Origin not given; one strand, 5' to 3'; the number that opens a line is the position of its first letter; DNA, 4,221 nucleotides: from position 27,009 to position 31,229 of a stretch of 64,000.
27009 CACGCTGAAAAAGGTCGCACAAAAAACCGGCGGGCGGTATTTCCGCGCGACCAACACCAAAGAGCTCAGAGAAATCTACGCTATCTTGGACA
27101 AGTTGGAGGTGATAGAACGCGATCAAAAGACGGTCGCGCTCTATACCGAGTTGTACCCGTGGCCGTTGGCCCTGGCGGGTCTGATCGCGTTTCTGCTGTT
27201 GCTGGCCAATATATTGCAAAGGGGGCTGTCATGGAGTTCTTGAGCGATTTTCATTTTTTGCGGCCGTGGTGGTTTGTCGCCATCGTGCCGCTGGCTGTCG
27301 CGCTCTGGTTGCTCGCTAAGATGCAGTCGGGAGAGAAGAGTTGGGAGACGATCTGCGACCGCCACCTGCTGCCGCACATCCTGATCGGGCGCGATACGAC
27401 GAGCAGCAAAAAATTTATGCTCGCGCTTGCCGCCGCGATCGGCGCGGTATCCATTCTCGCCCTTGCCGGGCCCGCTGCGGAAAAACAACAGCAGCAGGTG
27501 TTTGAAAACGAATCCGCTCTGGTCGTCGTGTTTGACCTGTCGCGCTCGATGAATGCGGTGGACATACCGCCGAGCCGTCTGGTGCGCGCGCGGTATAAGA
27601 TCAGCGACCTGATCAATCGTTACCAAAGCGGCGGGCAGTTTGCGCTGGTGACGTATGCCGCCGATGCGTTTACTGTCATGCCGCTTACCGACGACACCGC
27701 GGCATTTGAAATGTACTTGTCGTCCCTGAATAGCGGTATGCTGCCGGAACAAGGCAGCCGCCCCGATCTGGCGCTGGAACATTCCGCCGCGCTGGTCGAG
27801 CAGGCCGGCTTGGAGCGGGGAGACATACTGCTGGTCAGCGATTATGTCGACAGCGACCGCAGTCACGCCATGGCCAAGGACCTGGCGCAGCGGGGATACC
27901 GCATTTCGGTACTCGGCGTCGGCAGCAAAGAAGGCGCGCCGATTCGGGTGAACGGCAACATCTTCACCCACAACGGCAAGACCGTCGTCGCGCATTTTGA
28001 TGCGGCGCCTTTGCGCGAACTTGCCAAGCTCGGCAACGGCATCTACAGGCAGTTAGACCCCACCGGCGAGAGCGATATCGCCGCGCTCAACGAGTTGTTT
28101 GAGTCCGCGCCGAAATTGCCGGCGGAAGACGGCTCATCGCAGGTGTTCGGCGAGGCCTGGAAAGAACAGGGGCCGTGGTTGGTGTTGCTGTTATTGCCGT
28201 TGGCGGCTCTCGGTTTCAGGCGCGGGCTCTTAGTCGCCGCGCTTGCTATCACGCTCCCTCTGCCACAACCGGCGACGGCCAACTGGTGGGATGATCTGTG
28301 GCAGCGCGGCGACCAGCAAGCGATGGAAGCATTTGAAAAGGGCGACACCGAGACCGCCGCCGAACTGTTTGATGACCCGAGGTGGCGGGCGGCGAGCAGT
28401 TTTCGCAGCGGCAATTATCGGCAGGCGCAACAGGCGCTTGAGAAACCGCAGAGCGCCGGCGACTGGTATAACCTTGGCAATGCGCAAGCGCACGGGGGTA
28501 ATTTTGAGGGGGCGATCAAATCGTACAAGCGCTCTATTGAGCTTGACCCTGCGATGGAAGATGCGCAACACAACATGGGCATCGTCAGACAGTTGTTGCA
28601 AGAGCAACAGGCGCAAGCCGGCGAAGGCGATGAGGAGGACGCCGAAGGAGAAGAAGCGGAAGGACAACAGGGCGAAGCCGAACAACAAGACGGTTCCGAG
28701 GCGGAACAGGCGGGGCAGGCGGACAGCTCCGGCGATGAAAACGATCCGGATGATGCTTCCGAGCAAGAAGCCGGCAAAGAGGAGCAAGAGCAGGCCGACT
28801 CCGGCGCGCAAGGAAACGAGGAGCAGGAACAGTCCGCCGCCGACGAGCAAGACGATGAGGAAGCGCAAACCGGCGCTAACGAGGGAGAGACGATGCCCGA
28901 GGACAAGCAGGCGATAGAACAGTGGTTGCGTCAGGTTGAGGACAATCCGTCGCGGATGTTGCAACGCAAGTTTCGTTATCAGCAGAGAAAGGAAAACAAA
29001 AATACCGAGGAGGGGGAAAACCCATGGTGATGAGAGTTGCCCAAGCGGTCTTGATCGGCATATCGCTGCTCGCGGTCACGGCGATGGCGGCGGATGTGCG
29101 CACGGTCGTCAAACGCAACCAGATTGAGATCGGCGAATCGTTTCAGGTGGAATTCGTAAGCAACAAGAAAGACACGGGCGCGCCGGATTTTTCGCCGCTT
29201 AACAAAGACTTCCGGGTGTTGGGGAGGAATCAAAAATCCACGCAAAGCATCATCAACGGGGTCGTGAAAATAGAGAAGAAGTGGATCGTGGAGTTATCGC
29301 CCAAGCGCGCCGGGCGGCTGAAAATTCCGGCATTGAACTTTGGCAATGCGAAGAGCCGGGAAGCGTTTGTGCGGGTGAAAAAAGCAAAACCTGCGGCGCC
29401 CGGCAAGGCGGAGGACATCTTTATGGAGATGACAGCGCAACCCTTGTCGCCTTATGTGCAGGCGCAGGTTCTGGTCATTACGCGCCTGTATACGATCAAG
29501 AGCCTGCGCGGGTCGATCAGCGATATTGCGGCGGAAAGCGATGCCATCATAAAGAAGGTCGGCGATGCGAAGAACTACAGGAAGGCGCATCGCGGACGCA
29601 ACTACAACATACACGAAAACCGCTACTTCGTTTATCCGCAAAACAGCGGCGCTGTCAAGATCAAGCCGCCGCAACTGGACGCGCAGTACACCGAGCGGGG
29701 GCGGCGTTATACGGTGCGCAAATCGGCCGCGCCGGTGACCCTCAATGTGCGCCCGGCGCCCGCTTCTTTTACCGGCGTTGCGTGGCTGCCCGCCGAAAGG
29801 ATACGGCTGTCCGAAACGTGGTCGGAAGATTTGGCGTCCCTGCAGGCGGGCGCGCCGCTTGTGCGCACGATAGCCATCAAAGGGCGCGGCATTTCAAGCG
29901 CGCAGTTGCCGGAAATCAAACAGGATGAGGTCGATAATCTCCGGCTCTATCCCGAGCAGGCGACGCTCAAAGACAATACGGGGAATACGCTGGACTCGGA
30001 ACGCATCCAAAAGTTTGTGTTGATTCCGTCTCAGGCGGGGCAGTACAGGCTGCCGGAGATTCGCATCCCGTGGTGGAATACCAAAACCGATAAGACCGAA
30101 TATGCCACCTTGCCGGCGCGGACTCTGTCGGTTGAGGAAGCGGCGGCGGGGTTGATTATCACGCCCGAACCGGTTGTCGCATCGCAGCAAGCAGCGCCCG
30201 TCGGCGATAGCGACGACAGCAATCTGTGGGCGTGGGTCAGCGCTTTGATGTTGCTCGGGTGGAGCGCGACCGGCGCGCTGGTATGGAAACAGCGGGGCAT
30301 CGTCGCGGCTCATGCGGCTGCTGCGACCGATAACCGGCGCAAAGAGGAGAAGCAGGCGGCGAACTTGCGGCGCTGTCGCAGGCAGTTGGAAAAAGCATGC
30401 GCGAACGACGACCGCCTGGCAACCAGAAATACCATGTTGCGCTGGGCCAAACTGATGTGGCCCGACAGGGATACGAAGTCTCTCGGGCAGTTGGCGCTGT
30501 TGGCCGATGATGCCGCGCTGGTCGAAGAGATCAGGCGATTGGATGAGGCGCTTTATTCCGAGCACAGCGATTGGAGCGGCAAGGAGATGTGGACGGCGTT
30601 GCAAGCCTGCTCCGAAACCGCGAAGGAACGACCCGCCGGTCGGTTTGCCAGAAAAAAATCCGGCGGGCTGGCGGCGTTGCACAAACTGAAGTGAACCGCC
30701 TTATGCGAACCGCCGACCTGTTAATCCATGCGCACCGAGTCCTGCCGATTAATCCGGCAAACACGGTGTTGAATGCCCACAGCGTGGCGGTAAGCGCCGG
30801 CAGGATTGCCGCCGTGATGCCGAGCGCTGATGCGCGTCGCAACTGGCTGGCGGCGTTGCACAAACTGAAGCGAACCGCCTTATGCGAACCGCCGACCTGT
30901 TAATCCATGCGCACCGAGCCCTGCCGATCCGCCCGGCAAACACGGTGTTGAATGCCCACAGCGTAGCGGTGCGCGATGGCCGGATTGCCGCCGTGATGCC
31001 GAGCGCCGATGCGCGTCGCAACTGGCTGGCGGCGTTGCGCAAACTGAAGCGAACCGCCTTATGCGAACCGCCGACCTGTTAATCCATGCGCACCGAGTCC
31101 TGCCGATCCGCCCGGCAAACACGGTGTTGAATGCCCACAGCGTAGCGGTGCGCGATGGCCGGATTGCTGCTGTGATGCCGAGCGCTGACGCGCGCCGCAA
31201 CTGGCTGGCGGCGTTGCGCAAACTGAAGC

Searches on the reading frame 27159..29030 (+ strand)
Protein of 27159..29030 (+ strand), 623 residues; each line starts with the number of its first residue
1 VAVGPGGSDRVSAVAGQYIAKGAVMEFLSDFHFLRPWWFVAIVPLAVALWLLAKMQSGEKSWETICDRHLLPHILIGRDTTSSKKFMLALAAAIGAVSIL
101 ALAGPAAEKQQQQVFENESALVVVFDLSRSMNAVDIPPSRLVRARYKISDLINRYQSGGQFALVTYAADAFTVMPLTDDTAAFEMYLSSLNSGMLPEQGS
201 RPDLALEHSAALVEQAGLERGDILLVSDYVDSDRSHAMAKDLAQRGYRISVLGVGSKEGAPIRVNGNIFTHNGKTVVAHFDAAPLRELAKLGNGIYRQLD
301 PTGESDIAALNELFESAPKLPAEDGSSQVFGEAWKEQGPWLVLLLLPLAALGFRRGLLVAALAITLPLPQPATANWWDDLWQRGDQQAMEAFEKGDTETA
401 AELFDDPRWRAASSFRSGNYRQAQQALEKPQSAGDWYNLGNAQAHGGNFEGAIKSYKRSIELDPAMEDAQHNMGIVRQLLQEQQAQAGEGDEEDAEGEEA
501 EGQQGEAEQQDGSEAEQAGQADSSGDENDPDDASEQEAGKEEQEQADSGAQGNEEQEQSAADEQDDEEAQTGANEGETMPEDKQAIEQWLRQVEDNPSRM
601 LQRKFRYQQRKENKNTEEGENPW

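Call 26: search_protein_families(library=pfam, proteins=[window:27159-29030:+], max_evalue=0.01)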
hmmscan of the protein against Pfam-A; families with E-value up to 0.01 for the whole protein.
window:27159-29030:+ (623 aa): 14 families
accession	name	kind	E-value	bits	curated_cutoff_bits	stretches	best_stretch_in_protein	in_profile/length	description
PF13519.12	VWA_2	-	1.2e-10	42.4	27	1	121-228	1-105/107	von Willebrand factor type A domain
PF07719.23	TPR_2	-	5.1e-09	36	27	1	436-464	4-32/34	Tetratricopeptide repeat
PF00515.34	TPR_1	-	1.2e-08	34.9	27.8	1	436-464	4-32/34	Tetratricopeptide repeat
PF13414.12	TPR_11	-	1.4e-07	31.5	26.8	1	440-478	1-39/42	TPR repeat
PF00092.34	VWA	-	2.2e-07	31.7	23.8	1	121-257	2-142/174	von Willebrand factor type A domain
PF13181.12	TPR_8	-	1e-05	25.7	25.7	1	436-465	4-33/34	Tetratricopeptide repeat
PF23914.1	TPR_CcmH_CycH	-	0.00033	21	42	1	428-483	45-100/158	Cytochrome c-type biogenesis protein H TPR domain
PF13432.12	TPR_16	-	0.00039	21.3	32.7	1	415-465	8-63/65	Tetratricopeptide repeat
PF13371.12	TPR_9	-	0.00082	19.8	35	1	429-469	25-65/73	Tetratricopeptide repeat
PF05762.20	VWA_CoxE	-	0.0015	18.4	26.4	1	118-244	56-177/222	VWA domain containing CoxE-like protein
PF13428.12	TPR_14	-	0.002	19.1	23.5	0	436-474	4-42/44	Tetratricopeptide repeat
PF13176.12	TPR_7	-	0.0022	18.4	27.9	0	436-468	2-34/36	Tetratricopeptide repeat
PF13431.12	TPR_17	-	0.0066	17.1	24.4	0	430-453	10-33/34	Tetratricopeptide repeat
PF13174.12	TPR_6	-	0.0077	17.3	26.3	0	437-464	4-31/33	Tetratricopeptide repeat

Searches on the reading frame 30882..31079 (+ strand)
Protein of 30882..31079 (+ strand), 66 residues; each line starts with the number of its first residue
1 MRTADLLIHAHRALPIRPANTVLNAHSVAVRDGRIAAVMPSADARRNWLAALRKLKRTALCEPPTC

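Call 44: search_protein_families(library=pfam, proteins=[window:30882-31079:+], max_evalue=0.01)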
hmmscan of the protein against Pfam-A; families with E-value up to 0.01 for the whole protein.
window:30882-31079:+ (66 aa): 2 families
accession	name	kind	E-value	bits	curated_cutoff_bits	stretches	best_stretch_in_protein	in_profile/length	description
PF22039.1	HUTI_composite_bact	-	0.0023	17.9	25.5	1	28-38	3-13/26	Imidazolonepropionase-like composite domain, bacteria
PF22643.2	NagA_N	-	0.009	16.6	27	0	19-43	12-36/51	NagA composite domain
